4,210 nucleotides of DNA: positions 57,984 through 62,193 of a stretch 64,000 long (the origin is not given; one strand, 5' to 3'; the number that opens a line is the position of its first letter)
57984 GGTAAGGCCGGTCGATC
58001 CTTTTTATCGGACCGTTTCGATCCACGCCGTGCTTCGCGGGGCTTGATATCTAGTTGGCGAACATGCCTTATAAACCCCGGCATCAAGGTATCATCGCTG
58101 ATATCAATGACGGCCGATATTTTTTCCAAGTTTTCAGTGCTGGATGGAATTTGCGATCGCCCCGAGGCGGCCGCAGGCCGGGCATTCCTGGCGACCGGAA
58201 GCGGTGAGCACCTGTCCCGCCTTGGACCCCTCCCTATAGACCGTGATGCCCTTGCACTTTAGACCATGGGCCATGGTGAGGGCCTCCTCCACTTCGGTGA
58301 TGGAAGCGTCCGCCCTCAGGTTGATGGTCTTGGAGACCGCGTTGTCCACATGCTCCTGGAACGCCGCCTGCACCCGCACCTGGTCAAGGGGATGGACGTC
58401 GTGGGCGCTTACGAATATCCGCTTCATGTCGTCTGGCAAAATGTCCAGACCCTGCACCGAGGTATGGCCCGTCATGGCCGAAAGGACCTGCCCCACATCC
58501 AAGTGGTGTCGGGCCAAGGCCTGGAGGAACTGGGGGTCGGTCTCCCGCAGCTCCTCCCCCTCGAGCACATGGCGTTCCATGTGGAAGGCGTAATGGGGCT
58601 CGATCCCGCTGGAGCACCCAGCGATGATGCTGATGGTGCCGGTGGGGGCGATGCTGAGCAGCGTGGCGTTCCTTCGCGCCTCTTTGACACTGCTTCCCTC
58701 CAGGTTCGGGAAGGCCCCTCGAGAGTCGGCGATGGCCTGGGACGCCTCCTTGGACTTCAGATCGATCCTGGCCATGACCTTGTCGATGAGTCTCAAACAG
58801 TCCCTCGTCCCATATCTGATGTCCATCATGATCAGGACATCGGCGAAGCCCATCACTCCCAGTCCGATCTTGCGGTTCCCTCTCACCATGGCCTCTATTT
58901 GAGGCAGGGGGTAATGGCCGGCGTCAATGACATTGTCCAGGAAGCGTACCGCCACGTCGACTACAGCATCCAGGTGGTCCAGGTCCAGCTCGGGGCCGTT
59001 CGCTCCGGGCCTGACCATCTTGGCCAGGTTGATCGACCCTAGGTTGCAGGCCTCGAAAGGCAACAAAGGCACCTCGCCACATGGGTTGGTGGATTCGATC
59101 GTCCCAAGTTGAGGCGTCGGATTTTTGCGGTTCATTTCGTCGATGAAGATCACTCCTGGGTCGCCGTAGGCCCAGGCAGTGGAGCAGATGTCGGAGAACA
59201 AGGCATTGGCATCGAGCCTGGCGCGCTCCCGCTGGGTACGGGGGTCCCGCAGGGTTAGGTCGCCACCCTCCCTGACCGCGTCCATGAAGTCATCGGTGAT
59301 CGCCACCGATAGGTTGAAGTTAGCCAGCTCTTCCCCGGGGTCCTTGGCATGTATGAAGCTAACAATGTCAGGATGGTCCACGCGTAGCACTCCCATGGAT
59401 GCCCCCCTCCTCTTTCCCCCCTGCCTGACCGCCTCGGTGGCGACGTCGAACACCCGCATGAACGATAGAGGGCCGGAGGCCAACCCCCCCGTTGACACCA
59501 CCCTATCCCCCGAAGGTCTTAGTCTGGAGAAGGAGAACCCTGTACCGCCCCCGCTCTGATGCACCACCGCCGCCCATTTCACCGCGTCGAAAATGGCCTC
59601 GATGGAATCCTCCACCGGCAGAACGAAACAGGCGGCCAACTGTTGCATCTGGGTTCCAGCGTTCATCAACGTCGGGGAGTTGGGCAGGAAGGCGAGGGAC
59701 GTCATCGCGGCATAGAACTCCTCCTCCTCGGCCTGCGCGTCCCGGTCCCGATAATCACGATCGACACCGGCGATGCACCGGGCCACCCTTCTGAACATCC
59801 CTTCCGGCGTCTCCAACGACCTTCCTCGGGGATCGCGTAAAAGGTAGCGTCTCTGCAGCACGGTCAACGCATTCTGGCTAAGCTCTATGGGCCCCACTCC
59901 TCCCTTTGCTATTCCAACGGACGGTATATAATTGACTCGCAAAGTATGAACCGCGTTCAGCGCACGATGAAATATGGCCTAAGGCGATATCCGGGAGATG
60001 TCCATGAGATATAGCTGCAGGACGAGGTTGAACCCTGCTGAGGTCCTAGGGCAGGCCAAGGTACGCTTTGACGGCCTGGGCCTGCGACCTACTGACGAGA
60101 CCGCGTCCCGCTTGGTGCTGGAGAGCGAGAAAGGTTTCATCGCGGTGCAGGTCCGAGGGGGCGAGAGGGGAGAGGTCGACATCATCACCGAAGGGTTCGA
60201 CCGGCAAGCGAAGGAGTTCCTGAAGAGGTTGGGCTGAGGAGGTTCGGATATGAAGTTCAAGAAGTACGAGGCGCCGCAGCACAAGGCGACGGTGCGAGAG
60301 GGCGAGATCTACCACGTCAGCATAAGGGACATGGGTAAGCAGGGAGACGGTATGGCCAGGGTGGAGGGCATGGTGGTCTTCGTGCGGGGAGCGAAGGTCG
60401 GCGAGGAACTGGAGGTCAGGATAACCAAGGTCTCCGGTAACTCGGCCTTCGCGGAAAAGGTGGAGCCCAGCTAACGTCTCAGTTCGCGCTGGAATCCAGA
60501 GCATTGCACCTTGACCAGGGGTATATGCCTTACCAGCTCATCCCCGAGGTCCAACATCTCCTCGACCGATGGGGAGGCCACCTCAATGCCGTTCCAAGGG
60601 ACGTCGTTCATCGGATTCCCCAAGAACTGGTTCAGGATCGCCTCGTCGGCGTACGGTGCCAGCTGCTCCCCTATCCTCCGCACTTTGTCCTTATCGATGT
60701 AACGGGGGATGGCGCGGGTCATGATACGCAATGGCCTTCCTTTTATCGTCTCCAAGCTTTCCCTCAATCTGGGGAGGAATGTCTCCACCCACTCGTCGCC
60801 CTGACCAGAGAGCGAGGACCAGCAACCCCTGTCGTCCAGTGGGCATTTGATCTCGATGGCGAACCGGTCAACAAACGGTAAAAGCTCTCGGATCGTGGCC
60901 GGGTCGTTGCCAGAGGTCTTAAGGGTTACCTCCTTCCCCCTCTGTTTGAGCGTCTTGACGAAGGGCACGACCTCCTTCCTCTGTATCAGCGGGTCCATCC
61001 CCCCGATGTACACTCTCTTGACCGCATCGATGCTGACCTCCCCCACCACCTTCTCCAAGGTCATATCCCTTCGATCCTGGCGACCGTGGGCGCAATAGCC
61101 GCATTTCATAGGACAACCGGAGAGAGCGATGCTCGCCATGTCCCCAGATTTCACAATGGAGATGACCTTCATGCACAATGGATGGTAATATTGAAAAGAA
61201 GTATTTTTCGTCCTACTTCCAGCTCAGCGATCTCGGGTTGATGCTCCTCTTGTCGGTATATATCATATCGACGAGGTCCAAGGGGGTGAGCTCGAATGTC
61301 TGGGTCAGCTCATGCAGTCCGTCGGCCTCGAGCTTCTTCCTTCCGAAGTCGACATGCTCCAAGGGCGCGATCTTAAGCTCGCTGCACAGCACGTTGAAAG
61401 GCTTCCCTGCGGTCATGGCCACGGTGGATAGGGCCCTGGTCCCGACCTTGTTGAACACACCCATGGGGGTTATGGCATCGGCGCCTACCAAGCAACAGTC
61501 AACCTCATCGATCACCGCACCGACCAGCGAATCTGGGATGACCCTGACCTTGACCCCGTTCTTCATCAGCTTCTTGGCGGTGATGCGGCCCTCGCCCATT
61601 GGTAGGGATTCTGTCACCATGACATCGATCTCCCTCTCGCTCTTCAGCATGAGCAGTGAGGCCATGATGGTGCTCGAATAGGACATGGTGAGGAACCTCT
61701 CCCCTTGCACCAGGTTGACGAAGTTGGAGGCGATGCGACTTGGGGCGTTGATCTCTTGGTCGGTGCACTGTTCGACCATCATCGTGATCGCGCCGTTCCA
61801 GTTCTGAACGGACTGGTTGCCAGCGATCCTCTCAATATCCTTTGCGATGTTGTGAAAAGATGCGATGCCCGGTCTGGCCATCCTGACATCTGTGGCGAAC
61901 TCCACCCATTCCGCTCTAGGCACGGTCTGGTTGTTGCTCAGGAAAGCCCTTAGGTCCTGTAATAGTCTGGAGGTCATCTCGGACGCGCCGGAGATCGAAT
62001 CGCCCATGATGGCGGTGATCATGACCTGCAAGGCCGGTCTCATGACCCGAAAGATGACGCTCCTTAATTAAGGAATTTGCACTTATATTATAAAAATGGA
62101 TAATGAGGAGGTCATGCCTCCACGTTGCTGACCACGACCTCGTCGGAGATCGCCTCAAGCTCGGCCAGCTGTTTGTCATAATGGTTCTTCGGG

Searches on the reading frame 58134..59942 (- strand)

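Call 26: search_protein_families(library=pfam, proteins=[window:58134-59942:-], max_evalue=0.00001)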
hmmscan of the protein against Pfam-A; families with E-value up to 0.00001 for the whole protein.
window:58134-59942:- (602 aa): 2 families
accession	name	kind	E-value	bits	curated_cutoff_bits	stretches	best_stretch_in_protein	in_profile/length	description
PF02867.20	Ribonuc_red_lgC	-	5.1e-126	421.8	23.9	2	103-421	1-346/523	Ribonucleotide reductase, barrel domain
PF00317.26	Ribonuc_red_lgN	-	7.9e-25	87.2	28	1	20-99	2-76/77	Ribonucleotide reductase, all-alpha domain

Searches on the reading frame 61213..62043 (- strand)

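Call 26: search_protein_families(library=pfam, proteins=[window:61213-62043:-], max_evalue=0.00001)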
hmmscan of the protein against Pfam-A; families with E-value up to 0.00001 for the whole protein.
window:61213-62043:- (276 aa): 1 family
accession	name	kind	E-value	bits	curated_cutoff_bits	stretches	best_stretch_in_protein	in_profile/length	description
PF01008.23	IF-2B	-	7.5e-34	117.7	22.4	1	18-265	3-275/280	Initiation factor 2 subunit family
